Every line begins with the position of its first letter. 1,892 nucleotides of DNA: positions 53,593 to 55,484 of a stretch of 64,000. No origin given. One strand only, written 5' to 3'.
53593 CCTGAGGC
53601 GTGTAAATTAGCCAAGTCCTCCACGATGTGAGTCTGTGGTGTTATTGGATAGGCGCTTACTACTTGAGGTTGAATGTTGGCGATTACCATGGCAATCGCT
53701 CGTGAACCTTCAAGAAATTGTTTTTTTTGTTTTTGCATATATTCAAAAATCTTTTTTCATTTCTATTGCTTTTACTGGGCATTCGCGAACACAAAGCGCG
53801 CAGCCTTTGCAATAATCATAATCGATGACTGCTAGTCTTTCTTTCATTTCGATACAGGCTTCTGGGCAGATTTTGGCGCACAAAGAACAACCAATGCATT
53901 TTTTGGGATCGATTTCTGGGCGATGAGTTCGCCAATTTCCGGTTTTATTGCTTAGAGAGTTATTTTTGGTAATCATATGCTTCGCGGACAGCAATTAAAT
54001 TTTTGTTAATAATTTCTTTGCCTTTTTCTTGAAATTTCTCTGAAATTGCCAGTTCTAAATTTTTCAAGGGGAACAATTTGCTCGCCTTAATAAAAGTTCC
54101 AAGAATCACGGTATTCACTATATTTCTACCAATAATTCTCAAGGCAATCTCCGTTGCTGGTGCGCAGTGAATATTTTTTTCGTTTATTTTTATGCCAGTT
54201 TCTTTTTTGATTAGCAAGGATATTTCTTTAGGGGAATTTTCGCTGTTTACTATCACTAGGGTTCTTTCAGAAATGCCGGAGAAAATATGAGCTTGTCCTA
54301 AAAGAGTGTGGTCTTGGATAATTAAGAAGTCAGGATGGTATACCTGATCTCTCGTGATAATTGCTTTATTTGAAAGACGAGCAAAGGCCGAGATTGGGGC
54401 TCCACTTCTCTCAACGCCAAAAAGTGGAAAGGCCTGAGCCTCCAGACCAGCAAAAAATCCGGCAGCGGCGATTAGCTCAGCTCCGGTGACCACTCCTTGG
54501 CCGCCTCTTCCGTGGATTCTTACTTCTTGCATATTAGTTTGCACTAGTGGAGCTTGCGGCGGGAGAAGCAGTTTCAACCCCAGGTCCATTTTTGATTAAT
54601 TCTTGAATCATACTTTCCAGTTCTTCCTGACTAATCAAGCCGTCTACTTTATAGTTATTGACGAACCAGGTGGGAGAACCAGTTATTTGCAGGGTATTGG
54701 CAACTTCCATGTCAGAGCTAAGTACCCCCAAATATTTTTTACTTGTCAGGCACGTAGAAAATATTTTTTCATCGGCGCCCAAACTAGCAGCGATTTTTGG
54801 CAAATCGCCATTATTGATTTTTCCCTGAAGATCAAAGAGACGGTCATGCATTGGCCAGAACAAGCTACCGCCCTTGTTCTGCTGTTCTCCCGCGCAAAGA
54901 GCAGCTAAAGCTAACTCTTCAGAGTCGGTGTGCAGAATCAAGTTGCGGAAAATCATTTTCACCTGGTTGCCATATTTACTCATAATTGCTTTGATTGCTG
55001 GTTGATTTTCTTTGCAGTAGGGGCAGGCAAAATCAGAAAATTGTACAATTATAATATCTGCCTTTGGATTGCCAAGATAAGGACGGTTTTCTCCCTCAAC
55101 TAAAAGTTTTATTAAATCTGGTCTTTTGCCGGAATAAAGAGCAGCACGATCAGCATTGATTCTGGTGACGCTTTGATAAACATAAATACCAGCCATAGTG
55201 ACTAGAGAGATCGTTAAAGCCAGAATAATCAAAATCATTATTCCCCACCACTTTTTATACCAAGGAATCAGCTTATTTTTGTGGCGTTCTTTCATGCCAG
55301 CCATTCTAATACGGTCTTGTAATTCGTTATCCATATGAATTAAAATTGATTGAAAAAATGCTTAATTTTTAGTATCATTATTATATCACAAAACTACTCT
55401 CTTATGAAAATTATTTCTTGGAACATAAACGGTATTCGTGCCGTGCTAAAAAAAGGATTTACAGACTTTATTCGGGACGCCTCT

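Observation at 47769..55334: por operon interrupted by, and translationally coupled to, genes for Cys-rich pilin-like surface proteins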

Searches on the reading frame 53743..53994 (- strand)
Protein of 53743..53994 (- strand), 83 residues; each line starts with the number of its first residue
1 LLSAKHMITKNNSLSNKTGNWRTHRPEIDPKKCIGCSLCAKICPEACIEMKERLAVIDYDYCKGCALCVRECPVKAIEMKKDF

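Call 3: search_protein_families(library=pfam, proteins=[window:53743-53994:-], max_evalue=0.01)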
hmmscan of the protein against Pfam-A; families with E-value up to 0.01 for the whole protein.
window:53743-53994:- (83 aa): 16 families
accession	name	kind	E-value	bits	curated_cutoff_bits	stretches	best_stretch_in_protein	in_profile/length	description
PF12838.12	Fer4_7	-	1.9e-14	54.3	27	3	32-76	1-52/52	4Fe-4S dicluster domain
PF00037.32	Fer4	-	6.8e-14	51.5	21.1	2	56-78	2-24/24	4Fe-4S binding domain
PF12837.12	Fer4_6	-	1e-12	47.7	25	2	26-48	2-24/24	4Fe-4S binding domain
PF14697.11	Fer4_21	-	5.9e-12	46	35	1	27-79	2-59/59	4Fe-4S dicluster domain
PF12797.12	Fer4_2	-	7.7e-11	41.6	24.5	2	25-45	2-22/22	4Fe-4S binding domain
PF13237.11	Fer4_10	-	3.3e-10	40.2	25.5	2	26-73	2-53/53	4Fe-4S dicluster domain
PF13187.11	Fer4_9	-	1.1e-08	35.4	27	2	32-77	1-52/52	4Fe-4S dicluster domain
PF13484.11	Fer4_16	-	1e-06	29.9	30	1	62-80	2-20/66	4Fe-4S double cluster binding domain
PF13459.11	Fer4_15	-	7.4e-06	27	22.4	1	27-53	2-28/66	4Fe-4S single cluster domain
PF12800.12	Fer4_4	-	8.7e-06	26.1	24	1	30-45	1-16/17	4Fe-4S binding domain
PF25160.1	LdpA_Fe-S-bd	-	5.1e-05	23.4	27.6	0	28-52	23-47/49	LdpA Fe-S cluster-binding domain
PF12798.12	Fer4_3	-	5.4e-05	24.1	27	0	33-45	1-13/15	4Fe-4S binding domain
PF13370.11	Fer4_13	-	0.0011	20.1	24.5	1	28-45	1-18/58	4Fe-4S single cluster domain of Ferredoxin I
PF13534.11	Fer4_17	-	0.0015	19.4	22.2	0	28-45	41-58/61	4Fe-4S dicluster domain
PF13183.11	Fer4_8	-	0.0026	18.7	27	0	59-75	51-67/68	4Fe-4S dicluster domain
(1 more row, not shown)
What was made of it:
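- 53743..53976 (-): porD (delta subunit, 77 aa, a 2x[4Fe-4S] ferredoxin-like protein). Its ATG overlaps the 3' end of porG. Pfam Fer4_7/Fer4 (call 3).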

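Call 57: search_protein_families(library=ncbifam, proteins=[window:53743-53976:-], max_evalue=0.001)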
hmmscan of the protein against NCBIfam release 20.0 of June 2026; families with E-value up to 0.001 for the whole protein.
window:53743-53976:- (77 aa): 81 families (the best 25 are shown)
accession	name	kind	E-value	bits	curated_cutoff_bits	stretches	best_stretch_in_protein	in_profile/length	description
TIGR02179.1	PorD_KorD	subfamily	5e-28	97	60.05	1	3-75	3-76/78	2-oxoacid:acceptor oxidoreductase, delta subunit, pyruvate/2-ketoisovalerate family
NF040684.1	PorD_Arch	equivalog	2e-27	95.1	120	1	6-75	13-83/85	pyruvate synthase subunit PorD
NF007202.0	PRK09623.1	equivalog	5.1e-24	84.6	166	1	2-76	28-103/105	3-methyl-2-oxobutanoate dehydrogenase subunit delta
NF007203.0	PRK09624.1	equivalog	9.1e-23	80.5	171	1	6-75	32-102/105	pyuvate ferredoxin oxidoreductase subunit delta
NF045790.1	OxalOxreddelta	equivalog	2.3e-19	69.7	230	1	10-73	245-308/316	oxalate oxidoreductase subunit delta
NF045763.1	PhenlGlyoxDHPadF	equivalog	5.3e-17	61.8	150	1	11-71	17-77/78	NADH-dependent phenylglyoxylate dehydrogenase subunit delta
TIGR01971.1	NuoI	subfamily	6.7e-16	58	113.05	2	26-77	43-104/121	NADH-quinone oxidoreductase, chain I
NF007204.0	PRK09625.1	equivalog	1.7e-15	57.2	125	1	3-69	37-104/133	pyruvate flavodoxin oxidoreductase subunit delta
TIGR01944.1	rnfB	subfamily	2.8e-13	49.9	68.7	1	20-75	108-164/190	RnfABCDGE type electron transport complex subunit B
NF005415.0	PRK06991.1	equivalog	1.5e-12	47.7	281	1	21-73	81-134/284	electron transport complex subunit RsxB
NF038196.1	ferrodoxin_EFR1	subfamily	3e-12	47.1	75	1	16-75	176-233/242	EFR1 family ferrodoxin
NF040770.1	hetero_SS_HdrA2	exception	6.6e-12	44.4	1100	1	19-75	571-627/777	CoB-CoM heterodisulfide reductase HdrA2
NF040864.1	HgcB_ferredoxin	equivalog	2.3e-11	43.4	99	1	21-75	10-65/93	mercury methylation ferredoxin HgcB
NF041836.1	rnfB_Methano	equivalog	2.6e-11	43.4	445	1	25-74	216-265/265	Rnf electron transport complex subunit RnfB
NF005505.0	PRK07118.1-4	equivalog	7.5e-11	42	378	1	26-74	217-265/265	Fe-S cluster domain-containing protein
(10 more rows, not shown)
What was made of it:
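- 53743..53976 (-): NCBIfam PorD_KorD at 97 bits, above its cut-off of 60 (call 57).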

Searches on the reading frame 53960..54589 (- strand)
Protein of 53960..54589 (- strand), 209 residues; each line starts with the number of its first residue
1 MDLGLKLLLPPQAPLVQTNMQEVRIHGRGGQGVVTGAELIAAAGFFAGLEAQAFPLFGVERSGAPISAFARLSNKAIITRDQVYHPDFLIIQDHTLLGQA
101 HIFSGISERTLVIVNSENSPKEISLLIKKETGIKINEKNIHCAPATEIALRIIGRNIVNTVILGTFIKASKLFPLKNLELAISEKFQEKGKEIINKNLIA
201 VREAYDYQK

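Call 3: search_protein_families(library=pfam, proteins=[window:53960-54589:-], max_evalue=0.01)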
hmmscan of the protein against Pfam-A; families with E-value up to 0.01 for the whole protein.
window:53960-54589:- (209 aa): 1 family
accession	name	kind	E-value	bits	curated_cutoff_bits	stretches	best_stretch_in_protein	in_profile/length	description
PF01558.24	POR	-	2.1e-33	116.4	27.4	1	29-206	1-173/173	Pyruvate ferredoxin/flavodoxin oxidoreductase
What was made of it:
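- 53960..54532 (-): porG (gamma subunit, 190 aa). Its ATG lies 1 nt after the dsbA stop. Pfam POR at 116 bits (call 3).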

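Call 57: search_protein_families(library=ncbifam, proteins=[window:53960-54532:-], max_evalue=0.001)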
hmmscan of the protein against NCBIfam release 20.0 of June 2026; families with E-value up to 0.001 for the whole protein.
window:53960-54532:- (190 aa): 18 families
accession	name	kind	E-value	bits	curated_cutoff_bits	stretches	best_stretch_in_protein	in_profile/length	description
NF006321.0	PRK08534.1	equivalog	2.7e-55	186.8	225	1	1-188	1-176/181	pyruvate ferredoxin oxidoreductase subunit gamma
NF040683.1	PorC_Meth_Thtga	equivalog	7.7e-51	172.3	270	1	1-187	1-171/177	pyruvate synthase subunit PorC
TIGR02175.1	PorC_KorC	subfamily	1.2e-50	171.7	81.1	1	1-188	1-174/177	2-oxoacid:acceptor oxidoreductase, gamma subunit, pyruvate/2-ketoisovalerate family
NF010632.0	PRK14029.1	equivalog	4.6e-43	147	335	1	1-187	1-178/185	pyruvate/ketoisovalerate ferredoxin oxidoreductase subunit gamma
NF045762.1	PhenlGlyoxDHPadE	equivalog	4.6e-35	121.1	300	1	1-187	1-177/187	NADH-dependent phenylglyoxylate dehydrogenase subunit gamma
NF004497.0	PRK05844.1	equivalog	8.6e-30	103.7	243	1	1-187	1-183/186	pyruvate flavodoxin oxidoreductase subunit gamma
NF006323.0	PRK08537.1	equivalog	2.4e-13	49.8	235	1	2-188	3-177/181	2-oxoacid:ferredoxin oxidoreductase subunit gamma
TIGR03710.1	OAFO_sf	subfamily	1.6e-10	40.2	482.75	1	4-189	4-173/561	2-oxoacid:acceptor oxidoreductase subunit alpha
TIGR02176.1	pyruv_ox_red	equivalog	1.5e-09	36.3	911.35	1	5-186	417-605/1167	pyruvate:ferredoxin (flavodoxin) oxidoreductase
NF005324.0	PRK06853.1-4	equivalog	1.7e-09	37.9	222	1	3-187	4-187/196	indolepyruvate oxidoreductase subunit beta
NF005322.0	PRK06853.1-2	equivalog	5.9e-07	29.4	237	1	3-182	7-186/197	indolepyruvate oxidoreductase subunit beta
NF045790.1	OxalOxreddelta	equivalog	5e-06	25.9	230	1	41-130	57-144/316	oxalate oxidoreductase subunit delta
NF005325.0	PRK06853.1-5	equivalog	2.5e-05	24.1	230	1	3-184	5-186/192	indolepyruvate oxidoreductase subunit beta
NF009589.0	PRK13030.1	subfamily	3.8e-05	21.6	816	1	3-103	730-834/1170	indolepyruvate ferredoxin oxidoreductase family protein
TIGR03334.1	IOR_beta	equivalog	4.7e-05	23.4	205.8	1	4-181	3-183/189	indolepyruvate ferredoxin oxidoreductase subunit beta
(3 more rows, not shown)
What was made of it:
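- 53960..54532 (-): NCBIfam PorC_KorC subfamily at 171.7 bits, above its cut-off of 81.1 (call 57).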

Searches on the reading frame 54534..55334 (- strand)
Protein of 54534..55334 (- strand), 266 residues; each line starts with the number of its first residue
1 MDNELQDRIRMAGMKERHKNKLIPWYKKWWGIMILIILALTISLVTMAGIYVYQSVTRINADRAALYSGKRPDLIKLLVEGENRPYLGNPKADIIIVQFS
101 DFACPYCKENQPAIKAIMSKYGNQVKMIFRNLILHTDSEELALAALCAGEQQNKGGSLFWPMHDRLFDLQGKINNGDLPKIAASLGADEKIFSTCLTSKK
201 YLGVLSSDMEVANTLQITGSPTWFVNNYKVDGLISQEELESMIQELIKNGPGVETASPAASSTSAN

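Call 3: search_protein_families(library=pfam, proteins=[window:54534-55334:-], max_evalue=0.01)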
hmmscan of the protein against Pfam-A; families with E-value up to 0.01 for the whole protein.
window:54534-55334:- (266 aa): 5 families
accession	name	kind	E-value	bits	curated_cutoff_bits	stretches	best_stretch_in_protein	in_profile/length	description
PF13462.12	Thioredoxin_4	-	1.8e-25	90.5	23.2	1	83-244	4-164/165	Thioredoxin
PF01323.26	DSBA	-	7.6e-17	62.2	25.6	1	96-244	2-191/191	DSBA-like thioredoxin domain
PF13098.12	Thioredoxin_2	-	2.3e-06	28.3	27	1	93-242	6-103/104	Thioredoxin-like domain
PF13743.12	Thioredoxin_5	-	1.6e-05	25.2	27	1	151-231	87-169/186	Thioredoxin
PF00085.26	Thioredoxin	-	0.0018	18.7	23.5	0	92-128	18-54/103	Thioredoxin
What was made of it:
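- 54534..55334 (-): Membrane-anchored DsbA-like thiol:disulfide oxidoreductase, 266 aa. It has an N-terminal transmembrane helix and a CPYC active-site motif. Pfam Thioredoxin_4 at 90.5 bits and DSBA at 62.2 bits, both above cut-off (call 3).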

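Call 57: search_protein_families(library=ncbifam, proteins=[window:54534-55334:-], max_evalue=0.001)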
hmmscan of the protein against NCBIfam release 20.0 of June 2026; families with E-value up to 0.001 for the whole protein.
window:54534-55334:- (266 aa): 1 family
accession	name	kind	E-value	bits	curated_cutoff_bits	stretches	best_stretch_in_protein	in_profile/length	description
NF041057.1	Rcas_1661_fam_Se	equivalog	3.4e-25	89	190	1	82-245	79-246/247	Rcas_1661 family thioredoxin-like (seleno)lipoprotein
